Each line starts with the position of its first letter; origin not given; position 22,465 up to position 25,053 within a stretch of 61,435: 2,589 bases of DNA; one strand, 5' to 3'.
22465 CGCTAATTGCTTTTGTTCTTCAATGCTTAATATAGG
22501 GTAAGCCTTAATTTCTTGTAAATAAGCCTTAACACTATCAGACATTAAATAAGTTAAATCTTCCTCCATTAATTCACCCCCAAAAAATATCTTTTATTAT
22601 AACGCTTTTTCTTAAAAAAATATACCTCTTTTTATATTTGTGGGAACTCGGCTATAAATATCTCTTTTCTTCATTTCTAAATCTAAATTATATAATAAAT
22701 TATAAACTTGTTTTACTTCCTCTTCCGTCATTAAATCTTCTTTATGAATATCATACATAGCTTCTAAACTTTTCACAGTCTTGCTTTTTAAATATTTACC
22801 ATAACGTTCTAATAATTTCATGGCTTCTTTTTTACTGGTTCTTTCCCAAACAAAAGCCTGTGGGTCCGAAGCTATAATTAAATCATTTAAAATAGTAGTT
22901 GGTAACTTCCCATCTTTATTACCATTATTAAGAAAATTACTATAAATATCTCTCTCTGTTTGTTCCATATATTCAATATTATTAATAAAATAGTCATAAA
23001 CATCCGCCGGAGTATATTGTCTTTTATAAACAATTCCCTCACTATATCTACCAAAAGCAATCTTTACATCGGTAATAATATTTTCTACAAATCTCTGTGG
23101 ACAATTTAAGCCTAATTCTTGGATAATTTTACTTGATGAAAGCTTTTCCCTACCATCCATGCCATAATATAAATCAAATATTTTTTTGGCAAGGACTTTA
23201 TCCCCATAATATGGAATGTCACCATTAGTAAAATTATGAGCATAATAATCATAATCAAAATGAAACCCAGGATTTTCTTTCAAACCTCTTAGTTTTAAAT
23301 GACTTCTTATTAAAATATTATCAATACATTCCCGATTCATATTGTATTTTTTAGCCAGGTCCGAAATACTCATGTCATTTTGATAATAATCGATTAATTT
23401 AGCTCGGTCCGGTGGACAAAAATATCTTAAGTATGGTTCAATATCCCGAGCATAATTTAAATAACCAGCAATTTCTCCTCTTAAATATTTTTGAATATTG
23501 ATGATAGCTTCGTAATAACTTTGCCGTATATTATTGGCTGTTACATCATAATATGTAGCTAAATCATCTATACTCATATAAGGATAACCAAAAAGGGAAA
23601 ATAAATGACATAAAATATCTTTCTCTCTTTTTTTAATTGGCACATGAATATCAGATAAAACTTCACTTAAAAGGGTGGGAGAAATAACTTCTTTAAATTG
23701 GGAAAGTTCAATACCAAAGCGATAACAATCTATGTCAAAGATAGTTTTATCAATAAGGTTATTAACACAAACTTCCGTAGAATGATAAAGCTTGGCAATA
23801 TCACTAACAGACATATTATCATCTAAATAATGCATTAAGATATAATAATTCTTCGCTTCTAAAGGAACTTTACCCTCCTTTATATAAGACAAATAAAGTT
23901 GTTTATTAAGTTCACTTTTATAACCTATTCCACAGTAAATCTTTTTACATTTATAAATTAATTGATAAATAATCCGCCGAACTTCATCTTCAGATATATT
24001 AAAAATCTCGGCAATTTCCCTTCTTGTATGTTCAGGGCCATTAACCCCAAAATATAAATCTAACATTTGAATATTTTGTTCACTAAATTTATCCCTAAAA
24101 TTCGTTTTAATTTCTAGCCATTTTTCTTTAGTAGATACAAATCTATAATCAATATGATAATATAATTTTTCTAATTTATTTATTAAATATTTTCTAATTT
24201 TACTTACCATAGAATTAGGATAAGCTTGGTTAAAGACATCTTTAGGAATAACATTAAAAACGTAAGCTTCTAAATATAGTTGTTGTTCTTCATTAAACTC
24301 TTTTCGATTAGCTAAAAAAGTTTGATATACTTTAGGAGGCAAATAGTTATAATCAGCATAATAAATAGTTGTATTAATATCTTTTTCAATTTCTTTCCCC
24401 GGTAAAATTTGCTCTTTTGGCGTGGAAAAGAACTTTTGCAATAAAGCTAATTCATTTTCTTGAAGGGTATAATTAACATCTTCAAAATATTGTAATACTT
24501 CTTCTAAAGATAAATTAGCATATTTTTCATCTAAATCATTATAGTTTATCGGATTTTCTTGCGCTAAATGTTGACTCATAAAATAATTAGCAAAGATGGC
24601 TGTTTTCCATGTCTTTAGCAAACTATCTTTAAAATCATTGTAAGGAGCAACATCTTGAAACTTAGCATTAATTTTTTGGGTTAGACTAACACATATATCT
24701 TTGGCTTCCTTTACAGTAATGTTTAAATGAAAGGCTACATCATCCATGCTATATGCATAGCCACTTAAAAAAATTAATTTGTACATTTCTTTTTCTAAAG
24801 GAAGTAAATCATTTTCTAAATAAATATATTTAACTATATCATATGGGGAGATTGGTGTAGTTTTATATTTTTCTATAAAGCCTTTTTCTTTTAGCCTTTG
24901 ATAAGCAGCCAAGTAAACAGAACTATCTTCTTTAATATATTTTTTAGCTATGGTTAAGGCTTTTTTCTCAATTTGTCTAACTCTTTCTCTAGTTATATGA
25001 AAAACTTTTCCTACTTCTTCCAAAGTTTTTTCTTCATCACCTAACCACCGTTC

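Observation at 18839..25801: Operon of three tandem sigma-70 paralogs carrying long multi-HTH C-terminal extensions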

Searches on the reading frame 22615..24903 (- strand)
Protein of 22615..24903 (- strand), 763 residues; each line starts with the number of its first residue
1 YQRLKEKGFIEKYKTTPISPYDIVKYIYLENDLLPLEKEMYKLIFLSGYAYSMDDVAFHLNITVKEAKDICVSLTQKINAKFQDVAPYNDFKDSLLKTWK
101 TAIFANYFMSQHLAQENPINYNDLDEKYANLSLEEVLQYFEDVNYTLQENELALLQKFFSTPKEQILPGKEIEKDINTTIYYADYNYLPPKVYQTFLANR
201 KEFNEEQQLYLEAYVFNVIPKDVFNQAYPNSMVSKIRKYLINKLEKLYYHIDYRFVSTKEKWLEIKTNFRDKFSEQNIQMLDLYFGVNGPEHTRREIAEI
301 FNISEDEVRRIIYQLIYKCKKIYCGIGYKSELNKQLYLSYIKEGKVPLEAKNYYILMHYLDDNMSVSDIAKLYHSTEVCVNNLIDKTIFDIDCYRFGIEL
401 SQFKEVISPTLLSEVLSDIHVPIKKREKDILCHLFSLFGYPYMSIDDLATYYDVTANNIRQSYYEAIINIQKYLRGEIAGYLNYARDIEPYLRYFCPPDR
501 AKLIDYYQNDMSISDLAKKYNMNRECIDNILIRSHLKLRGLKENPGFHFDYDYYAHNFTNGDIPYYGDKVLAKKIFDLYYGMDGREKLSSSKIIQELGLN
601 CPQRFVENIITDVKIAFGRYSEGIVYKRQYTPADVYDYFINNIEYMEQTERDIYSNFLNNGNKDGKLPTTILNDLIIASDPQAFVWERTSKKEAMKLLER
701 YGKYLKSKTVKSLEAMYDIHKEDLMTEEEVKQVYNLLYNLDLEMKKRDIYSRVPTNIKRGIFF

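Call 25: search_protein_representatives(protein=window:22615-24903:-)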
Query: 763 residues. Proteins with E-value up to 0.001 (for the whole library): 202; up to 1e-10: 154; up to 1e-30: 103. The best 150 are listed.
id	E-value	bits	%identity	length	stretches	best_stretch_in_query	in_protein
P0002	0.0e+00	1672.9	97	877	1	1-763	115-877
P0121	5.5e-157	540.7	37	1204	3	2-398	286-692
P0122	2.4e-120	419.6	38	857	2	412-748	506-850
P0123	1.6e-119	416.8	36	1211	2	10-398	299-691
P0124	1.0e-107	377.8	33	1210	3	364-746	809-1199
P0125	2.6e-99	350.0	33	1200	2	4-399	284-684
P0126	3.5e-96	339.7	32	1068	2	12-746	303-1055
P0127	7.1e-94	332.0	34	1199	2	405-746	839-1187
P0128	7.6e-93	328.6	31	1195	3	380-748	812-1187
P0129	4.4e-88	312.9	29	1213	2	13-399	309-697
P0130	3.6e-84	299.9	32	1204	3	365-750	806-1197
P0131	2.6e-83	297.1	31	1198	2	362-755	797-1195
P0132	3.0e-81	290.3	30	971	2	294-743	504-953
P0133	8.7e-81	288.8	30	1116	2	412-740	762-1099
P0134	4.9e-80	286.3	31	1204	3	406-741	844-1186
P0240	7.7e-21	90.6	24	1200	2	380-738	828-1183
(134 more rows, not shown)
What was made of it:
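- On 'Giant sigma' family defined here (sigma core plus M1-M9 tail): The tail alone finds 202 representative clusters, 103 of them at E <= 1e-30 (call 25).
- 202 representative clusters match the tail alone, mostly about 1200 aa (call 25).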

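Call 50: search_protein_families(library=ncbifam, proteins=[window:22615-24903:-], max_evalue=1)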
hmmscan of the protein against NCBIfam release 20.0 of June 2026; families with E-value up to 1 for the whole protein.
window:22615-24903:- (763 aa): 12 families
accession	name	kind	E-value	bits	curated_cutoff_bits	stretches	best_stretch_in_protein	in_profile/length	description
TIGR02937.1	sigma70-ECF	superfamily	9.6e-12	44.8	42.9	2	253-321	99-163/165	sigma-70 family RNA polymerase sigma factor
TIGR02997.1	Sig70-cyanoRpoD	subfamily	7e-06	25.5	384.5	1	271-314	248-292/298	RNA polymerase sigma factor, RpoD/SigA family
TIGR02393.1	RpoD_Cterm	equivalog_domain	7.7e-05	22.4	354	1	404-472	158-226/238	RNA polymerase sigma factor RpoD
TIGR02394.1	rpoS_proteo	equivalog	0.00011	21.8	378.7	1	415-475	215-275/285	RNA polymerase sigma factor RpoS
NF045758.2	YlxM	equivalog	0.00059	19.9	80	1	503-538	25-60/72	YlxM family DNA-binding protein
NF040595.1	HTH_Cbp1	equivalog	0.0021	18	140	1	503-542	8-47/135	CRISPR DNA repeat-binding protein Cbp1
TIGR02846.1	spore_sigmaK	equivalog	0.02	14.4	298.65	1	263-321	166-224/227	RNA polymerase sporulation sigma factor SigK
NF040785.1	CD3324_fam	subfamily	0.024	14.7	65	1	227-312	7-82/82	CD3324 family protein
NF041931.2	MzaA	equivalog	0.032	13.1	800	1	411-477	642-708/726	MZA anti-phage system associated sigma-70 family RNA polymerase sigma factor MzaA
NF001072.0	PRK00118.2-2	equivalog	0.053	13.9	97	0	349-401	19-71/111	putative DNA-binding protein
NF005248.0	PRK06759.1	equivalog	0.073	12.8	133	0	423-476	107-156/156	RNA polymerase factor sigma-70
NF004207.0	PRK05657.1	equivalog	0.084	12.2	394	0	423-475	266-318/329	RNA polymerase sigma factor RpoS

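Call 76: predict_structure(alignment_id=A4)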
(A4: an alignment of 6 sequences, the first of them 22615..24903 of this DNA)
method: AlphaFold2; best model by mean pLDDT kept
length: 763 residues; sequences in the alignment: 6
mean_pLDDT: 76.2   pTM: 0.52
mean pLDDT of the five models: 76.2, 74.2, 72.3, 68.5, 68.1
residues with pLDDT >= 90: 62; 70-90: 523; 50-70: 126; < 50: 52
segments of 3 or more residues with pLDDT < 50: 1-5, 100-118, 162-164, 327-331, 662-664, 753-763
pLDDT, mean of each block of 10 residues (from residue 1): 44 64 84 89 83 85 91 88 81 68 40 40 64 78 77 72 62 82 66 83 88 81 85 82 83 61 72 77 85 88 86 80 56 68 78 85 80 83 78 69 62 69 77 85 88 85 78 59 73 90 84 82 83 77 71 85 77 92 90 92 86 87 70 82 86 82 59 84 81 77 75 75 65 78 70 40 24
secondary structure, 60 per line:
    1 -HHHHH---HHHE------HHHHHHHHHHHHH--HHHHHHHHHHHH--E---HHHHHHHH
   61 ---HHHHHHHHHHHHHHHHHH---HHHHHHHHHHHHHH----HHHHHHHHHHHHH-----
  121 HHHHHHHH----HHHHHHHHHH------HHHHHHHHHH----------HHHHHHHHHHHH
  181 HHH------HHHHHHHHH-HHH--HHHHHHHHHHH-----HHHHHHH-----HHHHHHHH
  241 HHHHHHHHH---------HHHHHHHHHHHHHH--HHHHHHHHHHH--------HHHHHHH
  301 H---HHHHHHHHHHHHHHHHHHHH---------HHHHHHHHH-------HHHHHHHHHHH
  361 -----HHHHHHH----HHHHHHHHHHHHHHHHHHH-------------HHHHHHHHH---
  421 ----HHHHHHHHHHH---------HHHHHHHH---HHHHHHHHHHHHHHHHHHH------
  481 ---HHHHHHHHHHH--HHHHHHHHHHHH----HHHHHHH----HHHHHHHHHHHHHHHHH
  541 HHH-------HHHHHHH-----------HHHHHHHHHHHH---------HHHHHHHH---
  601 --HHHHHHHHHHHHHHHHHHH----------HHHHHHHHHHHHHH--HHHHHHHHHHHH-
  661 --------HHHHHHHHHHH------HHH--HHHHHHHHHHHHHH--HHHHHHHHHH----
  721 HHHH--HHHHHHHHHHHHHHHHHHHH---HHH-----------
elements in order (helices of 4 or more, strands of 3 or more residues): H2-6 H20-32 H35-46 H53-60 H64-81 H85-98 H103-115 H121-128 H133-142 H149-158 H169-183 H190-198 H205-215 H221-227 H233-249 H259-272 H275-285 H294-301 H305-324 H334-342 H350-360 H366-372 H377-395 H409-417 H425-435 H445-452 H456-474 H484-494 H497-508 H513-519 H524-543 H551-557 H569-580 H590-597 H603-621 H632-645 H648-659 H669-679 H691-704 H707-716 H721-724 H727-746

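Call 79: fold_search(model_id=the predicted structure, library=pdb)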
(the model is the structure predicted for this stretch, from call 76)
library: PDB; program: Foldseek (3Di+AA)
matches with E <= 10: 324; with E <= 0.001: 0
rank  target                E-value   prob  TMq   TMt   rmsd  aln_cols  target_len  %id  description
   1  9dvu_G                1.9e-02  0.82  0.08  0.17  26.2       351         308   14  CryoEM structure of RpaA bound to PkaiBC DNA and Syn7942 RNAP-SigA holoenzyme (released 2025-10-15)
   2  9a58_A                1.9e-02  0.80  0.08  0.16  23.7       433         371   14  Integrative model of SIGA-RPOC by crosslinking MS and deep learning (released 2024-09-18)
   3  8qu6_F                2.6e-02  0.84  0.08  0.20  31.1       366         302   12  Mycobacterium smegnatis RNA polymerase transcription initiation complex with SigmaA, RbpA, HelD and an upstream-fork p (released 2024-10-02)
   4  7p5x_AF               3.1e-02  0.75  0.08  0.19  29.4       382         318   12  Mycobacterial RNAP with transcriptional activator PafBC (released 2021-12-22)
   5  7kin_F                4.4e-02  0.69  0.08  0.19  26.3       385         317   15  Mycobacterium tuberculosis WT RNAP transcription open promoter complex with WhiB7 promoter (released 2021-04-21)
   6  7l7b_F                4.6e-02  0.82  0.08  0.21  22.8       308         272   16  Clostridioides difficile RNAP with fidaxomicin (released 2022-02-02)
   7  9gdo_F                4.8e-02  0.33  0.08  0.11  32.4       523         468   13  Cryo-EM structure of Vibrio cholerae RNA polymerase holoenzyme bound to an ompU promoter DNA fragment (released 2025-12-17)
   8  6c04_F                5.9e-02  0.66  0.08  0.19  28.7       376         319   13  Mtb RNAP Holo/RbpA/double fork DNA -closed clamp (released 2018-03-28)
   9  5vi8_F                5.9e-02  0.63  0.08  0.19  28.5       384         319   12  Structure of a mycobacterium smegmatis transcription initiation complex with an upstream-fork promoter fragment (released 2017-04-26)
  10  5tw1_F                8.5e-02  0.60  0.08  0.20  26.7       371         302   12  Crystal structure of a Mycobacterium smegmatis transcription initiation complex with RbpA (released 2017-01-18)
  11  9e85_F                8.5e-02  0.54  0.08  0.18  24.3       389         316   14  De Novo Mycobacterium tuberculosis transcription initiation promoter complex with 6-mer RNA and closed Beta' clamp (RN (released 2025-10-01)
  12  7mki_L                8.5e-02  0.25  0.07  0.11  33.8       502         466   14  Cryo-EM structure of Escherichia coli RNA polymerase bound to lambda PR (-5G to C) promoter DNA (released 2021-09-29)
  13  5e17_F                8.8e-02  0.57  0.09  0.18  25.5       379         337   12  T. thermophilus transcription initiation complex having a RRR discriminator sequence and a nontemplate-strand length c (released 2016-03-09)
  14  8dy9_F                9.6e-02  0.60  0.08  0.20  26.8       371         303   12  Streptomyces venezuelae RNAP unconstrained open promoter complex with WhiA and WhiB transcription factors (released 2023-03-01)
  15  6ccv_F                9.6e-02  0.57  0.08  0.20  27.2       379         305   12  Crystal structure of a Mycobacterium smegmatis RNA polymerase transcription initiation complex with inhibitor Rifampic (released 2018-08-15)
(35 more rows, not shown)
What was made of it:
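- Fold-search support for the tail is weak (E >= 0.019, call 79).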

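Call 86: fold_search(model_id=the predicted structure, library=viral)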
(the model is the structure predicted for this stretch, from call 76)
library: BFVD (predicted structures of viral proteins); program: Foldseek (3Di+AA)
matches with E <= 10: 457; with E <= 0.001: 3
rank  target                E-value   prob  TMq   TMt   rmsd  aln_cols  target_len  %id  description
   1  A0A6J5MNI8            4.6e-04  0.98  0.10  0.16  34.9       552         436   13  Uncharacterized protein [uncultured Caudovirales phage]
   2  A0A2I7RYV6            5.2e-04  0.93  0.10  0.11  37.2       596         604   12  (no name in the UniProt tables at hand)
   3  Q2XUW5                5.4e-04  0.87  0.07  0.09  31.1       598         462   12  (no name in the UniProt tables at hand)
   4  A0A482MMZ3            6.9e-03  0.82  0.05  0.12  26.5       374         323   14  Endonuclease [Burkholderia phage BcepSauron]
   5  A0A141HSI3            1.3e-02  0.38  0.07  0.10  25.8       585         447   14  (no name in the UniProt tables at hand)
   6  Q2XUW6                3.6e-02  0.41  0.07  0.12  27.8       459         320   12  (no name in the UniProt tables at hand)
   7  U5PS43                4.1e-02  0.69  0.08  0.18  27.2       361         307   17  RNA polymerase sigma factor [Bacillus phage BigBertha]
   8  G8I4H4                4.1e-02  0.57  0.07  0.15  22.3       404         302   10  Uncharacterized protein [Mycobacterium phage DS6A]
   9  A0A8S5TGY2            4.1e-02  0.41  0.08  0.13  25.1       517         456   11  DNA-directed RNA polymerase subunit sigma [Phage sp. ctL4h4]
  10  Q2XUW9                5.0e-02  0.82  0.08  0.16  16.1       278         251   15  (no name in the UniProt tables at hand)
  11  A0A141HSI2            5.4e-02  0.57  0.05  0.15  29.3       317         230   15  (no name in the UniProt tables at hand)
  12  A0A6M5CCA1            5.6e-02  0.75  0.08  0.12  22.9       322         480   16  (no name in the UniProt tables at hand)
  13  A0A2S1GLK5            7.4e-02  0.35  0.07  0.15  19.4       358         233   12  (no name in the UniProt tables at hand)
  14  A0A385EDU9            7.7e-02  0.23  0.06  0.10  39.5       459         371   11  Uncharacterized protein [Caulobacter phage CcrSC]
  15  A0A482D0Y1            1.1e-01  0.38  0.05  0.13  30.2       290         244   15  (no name in the UniProt tables at hand)
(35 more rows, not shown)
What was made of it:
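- Tried and rejected: BFVD fold hits are weak and mostly sigma factors (call 86).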

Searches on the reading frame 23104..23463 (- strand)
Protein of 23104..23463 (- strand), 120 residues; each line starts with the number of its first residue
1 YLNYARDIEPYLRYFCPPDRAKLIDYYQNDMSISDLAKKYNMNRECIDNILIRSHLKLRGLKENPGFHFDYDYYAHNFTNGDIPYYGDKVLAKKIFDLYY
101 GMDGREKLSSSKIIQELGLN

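Call 21: search_protein_families(library=pfam, max_evalue=10, proteins=[window:23104-23463:-])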
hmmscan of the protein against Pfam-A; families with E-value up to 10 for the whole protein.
window:23104-23463:- (120 aa): 5 families
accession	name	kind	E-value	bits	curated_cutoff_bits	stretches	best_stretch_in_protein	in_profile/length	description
PF13518.12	HTH_28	-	0.00072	20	25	1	20-50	2-32/52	Helix-turn-helix domain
PF04297.20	UPF0122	-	0.0029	18.2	22.7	1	25-58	28-61/101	Putative helix-turn-helix protein, YlxM / p13 like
PF04545.22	Sigma70_r4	-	0.065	13.2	24.1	1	23-59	13-49/50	Sigma-70, region 4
PF09743.14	E3_UFM1_ligase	-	0.13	12.3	23.2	1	29-56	129-155/272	E3 UFM1-protein ligase 1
PF11427.14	HTH_Tnp_Tc3_1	-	0.15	12.3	21.1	1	21-50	11-40/50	Tc3 transposase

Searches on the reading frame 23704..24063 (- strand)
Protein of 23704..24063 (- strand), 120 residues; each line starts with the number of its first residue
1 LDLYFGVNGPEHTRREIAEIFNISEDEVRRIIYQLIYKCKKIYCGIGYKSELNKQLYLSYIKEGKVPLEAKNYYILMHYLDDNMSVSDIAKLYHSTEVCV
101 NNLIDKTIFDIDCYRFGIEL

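Call 21: search_protein_families(library=pfam, max_evalue=10, proteins=[window:23704-24063:-])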
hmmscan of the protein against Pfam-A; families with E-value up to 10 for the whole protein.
window:23704-24063:- (120 aa): 16 families
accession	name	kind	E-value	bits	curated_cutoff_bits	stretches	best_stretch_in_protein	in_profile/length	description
PF13542.12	HTH_Tnp_ISL3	-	8e-06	25.7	27.4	2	11-34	26-49/51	Helix-turn-helix domain of transposase family ISL3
PF04545.22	Sigma70_r4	-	1.1e-05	25.2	24.1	1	2-39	14-48/50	Sigma-70, region 4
PF13518.12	HTH_28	-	7.1e-05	23.2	25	1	12-32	13-33/52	Helix-turn-helix domain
PF13384.12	HTH_23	-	0.0017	18.6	24.6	2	12-32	18-38/50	Homeodomain-like domain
PF08281.18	Sigma70_r4_2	-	0.0017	18.4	25.7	1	12-34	27-49/54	Sigma-70, region 4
PF04297.20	UPF0122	-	0.003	18.2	22.7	2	71-107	21-57/101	Putative helix-turn-helix protein, YlxM / p13 like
PF08280.17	HTH_Mga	-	0.031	14.7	23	1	82-105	18-41/59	M protein trans-acting positive regulator (MGA) HTH domain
PF01399.33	PCI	-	0.032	14.9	22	1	16-39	44-67/84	PCI domain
PF12728.13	HTH_17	-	0.059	14.1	27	1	15-33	5-23/51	Helix-turn-helix domain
PF02796.21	HTH_7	-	0.06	13.9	23.8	1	10-24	21-34/45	Helix-turn-helix domain of resolvase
PF22233.2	PhyR_sigma-like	-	0.086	13.1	27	1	13-32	21-40/50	Response regulator PhyR, sigma-like domain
PF21476.4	PF0610-like_N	-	0.093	13.4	33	1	11-33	14-36/50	PF0610-like, N-terminal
PF24964.1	DUF7769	-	0.2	11.8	27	1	12-31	25-44/55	Domain of unknown function (DUF7769)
PF13551.12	HTH_29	-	0.23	12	28.1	1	13-32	14-33/64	Winged helix-turn helix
PF04539.22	Sigma70_r3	-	0.25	11.9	25.3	1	13-32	22-41/78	Sigma-70 region 3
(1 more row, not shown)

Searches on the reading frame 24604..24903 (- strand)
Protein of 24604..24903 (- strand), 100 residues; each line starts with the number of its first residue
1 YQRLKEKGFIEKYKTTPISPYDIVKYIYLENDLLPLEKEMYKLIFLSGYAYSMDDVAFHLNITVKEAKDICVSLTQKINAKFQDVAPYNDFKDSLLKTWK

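Call 21: search_protein_families(library=pfam, max_evalue=10, proteins=[window:24604-24903:-])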
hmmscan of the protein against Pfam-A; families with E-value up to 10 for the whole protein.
window:24604-24903:- (100 aa): 3 families
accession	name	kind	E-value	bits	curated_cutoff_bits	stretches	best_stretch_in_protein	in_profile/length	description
PF00548.26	Peptidase_C3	-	0.025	15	22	1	25-89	30-93/174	3C cysteine protease (picornain 3C)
PF24657.1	DUF7646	-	0.034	14.6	27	1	34-83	13-63/85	Domain of unknown function (DUF7646)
PF16916.11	ZT_dimer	-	0.14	12.7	26.7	1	58-84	42-68/78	Dimerisation domain of Zinc Transporter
